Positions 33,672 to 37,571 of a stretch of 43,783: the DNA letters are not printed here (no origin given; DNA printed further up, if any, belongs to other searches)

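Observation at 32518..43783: Minus-strand operon of Sec-signal proteins built around a 2,677-aa gene with no assignable family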

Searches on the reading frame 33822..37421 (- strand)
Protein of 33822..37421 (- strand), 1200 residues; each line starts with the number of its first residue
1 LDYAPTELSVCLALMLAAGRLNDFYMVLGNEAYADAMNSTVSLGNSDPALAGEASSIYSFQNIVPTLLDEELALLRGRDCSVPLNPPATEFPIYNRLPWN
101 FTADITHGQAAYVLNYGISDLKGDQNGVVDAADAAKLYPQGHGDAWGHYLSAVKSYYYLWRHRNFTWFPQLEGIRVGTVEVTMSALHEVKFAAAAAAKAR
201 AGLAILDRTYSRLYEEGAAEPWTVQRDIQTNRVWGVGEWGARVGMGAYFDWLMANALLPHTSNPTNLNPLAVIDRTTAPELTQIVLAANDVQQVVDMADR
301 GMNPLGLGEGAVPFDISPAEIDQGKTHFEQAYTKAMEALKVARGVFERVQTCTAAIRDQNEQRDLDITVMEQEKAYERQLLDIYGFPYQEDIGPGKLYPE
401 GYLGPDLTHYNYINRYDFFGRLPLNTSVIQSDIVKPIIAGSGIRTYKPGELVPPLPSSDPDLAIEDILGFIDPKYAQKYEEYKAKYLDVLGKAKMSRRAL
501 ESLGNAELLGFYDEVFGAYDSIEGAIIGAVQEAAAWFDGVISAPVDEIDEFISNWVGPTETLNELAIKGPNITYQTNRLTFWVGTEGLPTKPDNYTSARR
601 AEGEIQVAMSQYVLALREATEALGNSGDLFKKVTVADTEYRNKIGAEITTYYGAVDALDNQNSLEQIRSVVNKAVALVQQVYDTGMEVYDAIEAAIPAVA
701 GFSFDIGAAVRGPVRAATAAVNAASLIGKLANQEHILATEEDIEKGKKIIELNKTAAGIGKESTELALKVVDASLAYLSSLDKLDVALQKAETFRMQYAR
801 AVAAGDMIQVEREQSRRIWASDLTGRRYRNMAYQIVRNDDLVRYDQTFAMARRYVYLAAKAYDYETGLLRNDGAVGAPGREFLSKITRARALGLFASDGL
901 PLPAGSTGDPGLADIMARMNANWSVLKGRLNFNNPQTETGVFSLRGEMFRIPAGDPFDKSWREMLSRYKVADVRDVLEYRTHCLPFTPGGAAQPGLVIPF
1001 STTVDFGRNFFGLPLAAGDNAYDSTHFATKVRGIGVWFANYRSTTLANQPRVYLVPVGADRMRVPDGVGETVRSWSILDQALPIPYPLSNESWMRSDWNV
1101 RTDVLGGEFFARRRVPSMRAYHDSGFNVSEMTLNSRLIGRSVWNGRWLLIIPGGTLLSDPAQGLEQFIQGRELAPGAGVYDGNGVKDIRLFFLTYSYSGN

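Call 38: find_homologous_proteins(query=A2, max_evalue=1e-20)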
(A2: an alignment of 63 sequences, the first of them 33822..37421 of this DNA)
Query A2 (63 sequences) (1200 aa, profile of the alignment): 912 proteins with E <= 1e-20 among 8000 candidates; the best 120 are listed.
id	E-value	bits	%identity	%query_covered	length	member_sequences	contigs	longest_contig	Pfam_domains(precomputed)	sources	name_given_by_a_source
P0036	0.0e+0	1498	42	52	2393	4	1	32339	PF13385.14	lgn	-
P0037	0.0e+0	1485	41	53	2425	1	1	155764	-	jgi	-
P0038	0.0e+0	1471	39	52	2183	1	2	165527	-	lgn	-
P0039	0.0e+0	1469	40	55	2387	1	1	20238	PF14312.13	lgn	-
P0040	0.0e+0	1468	39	53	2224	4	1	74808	-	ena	-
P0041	0.0e+0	1467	40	53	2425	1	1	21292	-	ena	-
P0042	0.0e+0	1465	41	52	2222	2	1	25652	PF23044.2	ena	-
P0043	0.0e+0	1463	39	52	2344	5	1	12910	PF14312.13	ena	-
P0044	0.0e+0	1461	41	52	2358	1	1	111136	PF14312.13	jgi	jgi:hypothetical protein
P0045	0.0e+0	1461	39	53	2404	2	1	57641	PF13385.14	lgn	-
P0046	0.0e+0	1459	39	56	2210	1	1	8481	-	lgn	-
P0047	0.0e+0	1458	41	52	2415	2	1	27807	PF13385.14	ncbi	-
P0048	0.0e+0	1458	40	52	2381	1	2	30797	PF14312.13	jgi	jgi:hypothetical protein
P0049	0.0e+0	1457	42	52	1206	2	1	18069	-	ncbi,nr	ncbi:MAG TPA: hypothetical protein DCM86_16855, partial [Verrucomicrobiales bacterium]|nr:hypothetic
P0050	0.0e+0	1457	42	53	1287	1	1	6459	-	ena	-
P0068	0.0e+0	1442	40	53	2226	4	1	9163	-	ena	-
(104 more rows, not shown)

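Call 55: predict_structure(alignment_id=A4)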
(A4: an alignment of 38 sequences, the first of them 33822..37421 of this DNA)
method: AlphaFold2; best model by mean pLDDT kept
length: 1200 residues; sequences in the alignment: 38
mean_pLDDT: 68.1   pTM: 0.55
mean pLDDT of the five models: 68.1, 67.1, 66.1, 65.2, 62.0
residues with pLDDT >= 90: 168; 70-90: 492; 50-70: 206; < 50: 334
segments of 3 or more residues with pLDDT < 50: 1-7, 35-37, 41-119, 125-127, 137-148, 157-176, 178-181, 257-263, 265-272, 420-423, 448-458, 527-562, 565-568, 570-572, 648-682, 693-710, 718-757, 1087-1109
pLDDT, mean of each block of 10 residues (from residue 1): 43 60 62 50 42 39 41 41 41 30 28 36 51 49 45 51 39 43 59 78 80 79 59 68 75 54 45 59 81 83 83 84 88 90 83 67 70 91 91 83 88 62 62 58 50 48 79 84 78 77 85 83 56 37 39 43 48 63 73 81 88 84 80 73 53 36 35 41 51 45 40 50 44 36 36 44 65 75 82 88 89 83 68 71 82 92 88 73 88 83 76 91 88 85 93 91 95 90 76 91 91 90 86 90 85 91 82 86 57 41 35 82 71 79 94 90 92 85 91 84
secondary structure, 60 per line:
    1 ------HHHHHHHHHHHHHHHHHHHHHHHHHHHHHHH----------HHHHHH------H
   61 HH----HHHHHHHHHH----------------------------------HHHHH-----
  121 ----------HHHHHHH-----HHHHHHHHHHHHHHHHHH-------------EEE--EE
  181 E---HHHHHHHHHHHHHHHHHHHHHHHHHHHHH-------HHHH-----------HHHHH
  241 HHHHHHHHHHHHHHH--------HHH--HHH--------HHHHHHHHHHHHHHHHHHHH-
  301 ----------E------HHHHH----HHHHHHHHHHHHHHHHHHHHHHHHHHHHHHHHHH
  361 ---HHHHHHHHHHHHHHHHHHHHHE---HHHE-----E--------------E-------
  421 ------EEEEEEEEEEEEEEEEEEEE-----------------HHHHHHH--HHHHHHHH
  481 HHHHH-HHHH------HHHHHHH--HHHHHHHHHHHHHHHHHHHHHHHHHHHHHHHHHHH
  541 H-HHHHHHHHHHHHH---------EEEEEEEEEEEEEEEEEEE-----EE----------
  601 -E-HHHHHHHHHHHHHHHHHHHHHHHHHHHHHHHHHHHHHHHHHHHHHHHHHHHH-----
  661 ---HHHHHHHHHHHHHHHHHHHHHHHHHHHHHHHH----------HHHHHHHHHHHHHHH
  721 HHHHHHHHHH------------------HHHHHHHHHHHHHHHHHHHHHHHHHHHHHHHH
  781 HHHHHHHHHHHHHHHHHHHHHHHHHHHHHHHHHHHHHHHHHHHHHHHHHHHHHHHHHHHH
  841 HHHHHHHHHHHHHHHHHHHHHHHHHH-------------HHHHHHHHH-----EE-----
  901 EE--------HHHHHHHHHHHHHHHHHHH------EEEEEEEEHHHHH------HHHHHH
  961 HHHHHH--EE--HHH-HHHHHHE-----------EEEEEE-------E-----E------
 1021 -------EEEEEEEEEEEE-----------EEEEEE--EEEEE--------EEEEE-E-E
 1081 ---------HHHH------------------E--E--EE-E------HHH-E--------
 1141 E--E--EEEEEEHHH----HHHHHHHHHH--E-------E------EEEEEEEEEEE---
elements in order (helices of 4 or more, strands of 3 or more residues): H7-37 H48-53 H67-76 H111-115 H131-137 H143-160 E174-176 E179-181 H185-213 H221-224 H236-255 H280-299 H318-322 H327-360 H364-384 E427-446 H464-470 H473-485 H487-490 H497-503 H506-541 H543-555 E565-583 H604-655 H664-695 H706-730 H749-866 H880-888 H911-929 E936-943 H944-948 H955-966 H977-982 E995-1000 E1028-1039 E1051-1056 E1059-1063 E1072-1076 H1090-1093 E1147-1152 H1160-1169 E1187-1197

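Call 58: fold_search(model_id=the predicted structure, library=pdb)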
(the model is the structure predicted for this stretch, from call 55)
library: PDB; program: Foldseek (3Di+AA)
matches with E <= 10: 147; with E <= 0.001: 14
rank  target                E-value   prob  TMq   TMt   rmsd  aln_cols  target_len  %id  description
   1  6sue_A                3.0e-08  1.00  0.17  0.10  33.0       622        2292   12  Structure of Photorhabdus luminescens Tc holotoxin pore, Mutation TccC3-D651A (released 2019-11-06)
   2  6h6e_A                3.2e-08  1.00  0.16  0.09  55.5      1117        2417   10  PTC3 holotoxin complex from Photorhabdus luminecens in prepore state (TcdA1, TcdB2, TccC3) (released 2018-10-03)
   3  6h6f_A                5.7e-08  1.00  0.17  0.09  33.1       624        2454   12  PTC3 holotoxin complex from Photorhabdus luminiscens - Mutant TcC-D651A (released 2018-10-03)
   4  6l7e_A                1.3e-07  1.00  0.17  0.09  33.1       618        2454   11  Toxin Complex TcdA1-TcdB1-TccC2 (released 2020-11-04)
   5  6rw8_A                1.3e-07  1.00  0.16  0.09  36.3       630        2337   11  Cryo-EM structure of Xenorhabdus nematophila XptA1 (released 2019-10-23)
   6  5lki_A                2.5e-07  1.00  0.17  0.15  32.8       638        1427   10  Cryo-EM structure of the Tc toxin TcdA1 in its pore state (released 2016-08-31)
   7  6rw6_A                2.6e-07  1.00  0.16  0.09  34.8       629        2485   13  Cryo-EM structure of Photorhabdus luminescens TcdA1 (released 2019-10-23)
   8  9mli_A                5.2e-07  1.00  0.15  0.08  40.0       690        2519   12  Xenorhabdus nematophilus XptA2 RBD C Chimera (released 2025-03-05)
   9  8tqe_A                6.8e-07  1.00  0.15  0.08  57.2      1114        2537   11  XptA2 wild type (released 2023-09-27)
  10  8tv0_A                7.7e-07  1.00  0.15  0.08  40.1       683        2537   12  XptA2 wild type (released 2023-09-27)
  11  8cq2_A                8.9e-07  1.00  0.16  0.10  34.1       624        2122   12  Photorhabdus luminescens TcdA1 prepore-to-pore intermediate, C16S, C20S, C870S, T1279C mutant (released 2024-03-13)
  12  6rwb_A                3.1e-06  1.00  0.15  0.10  39.8       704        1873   11  Cryo-EM structure of Yersinia pseudotuberculosis TcaA-TcaB (released 2019-10-23)
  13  9c4k_B                4.3e-06  1.00  0.14  0.13  43.5       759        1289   12  Yersinia entomophaga holotoxin complex in prepore conformation (released 2025-12-31)
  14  6ogd_B                3.1e-05  1.00  0.16  0.17  40.7       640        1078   11  Cryo-EM structure of YenTcA in its prepore state (released 2019-05-08)
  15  9cbc_B                3.2e-03  0.99  0.14  0.14  49.3       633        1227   11  Yersinia entomophaga holotoxin complex in pore conformation (released 2025-12-31)
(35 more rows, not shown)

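Call 131: search_protein_representatives(protein=window:33822-37421:-)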
Query: 1200 residues. Proteins with E-value up to 0.001 (for the whole library): 1443; up to 1e-10: 1140; up to 1e-30: 801. The best 150 are listed.
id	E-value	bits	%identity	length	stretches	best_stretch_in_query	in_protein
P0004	0.0e+00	2162.3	77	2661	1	2-1200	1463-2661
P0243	0.0e+00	1171.5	55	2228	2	570-1200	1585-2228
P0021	0.0e+00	1116.4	54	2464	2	569-1200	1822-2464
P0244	0.0e+00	1094.8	50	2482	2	539-1200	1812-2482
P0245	0.0e+00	1025.0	51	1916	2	565-1199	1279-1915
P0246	8.2e-290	980.9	49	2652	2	571-1200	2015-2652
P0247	2.1e-279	946.4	49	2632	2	578-1200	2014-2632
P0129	4.2e-271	918.9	47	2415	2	579-1200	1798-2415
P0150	1.5e-261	887.3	48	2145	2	577-1200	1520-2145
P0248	2.8e-255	866.6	46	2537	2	13-428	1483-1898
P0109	1.8e-254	863.9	46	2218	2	579-1200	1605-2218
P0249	3.3e-254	863.0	47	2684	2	13-436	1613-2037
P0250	7.8e-254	861.8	45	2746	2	9-418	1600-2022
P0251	2.4e-249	846.9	45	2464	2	572-1200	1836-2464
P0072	6.5e-247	838.8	45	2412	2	13-428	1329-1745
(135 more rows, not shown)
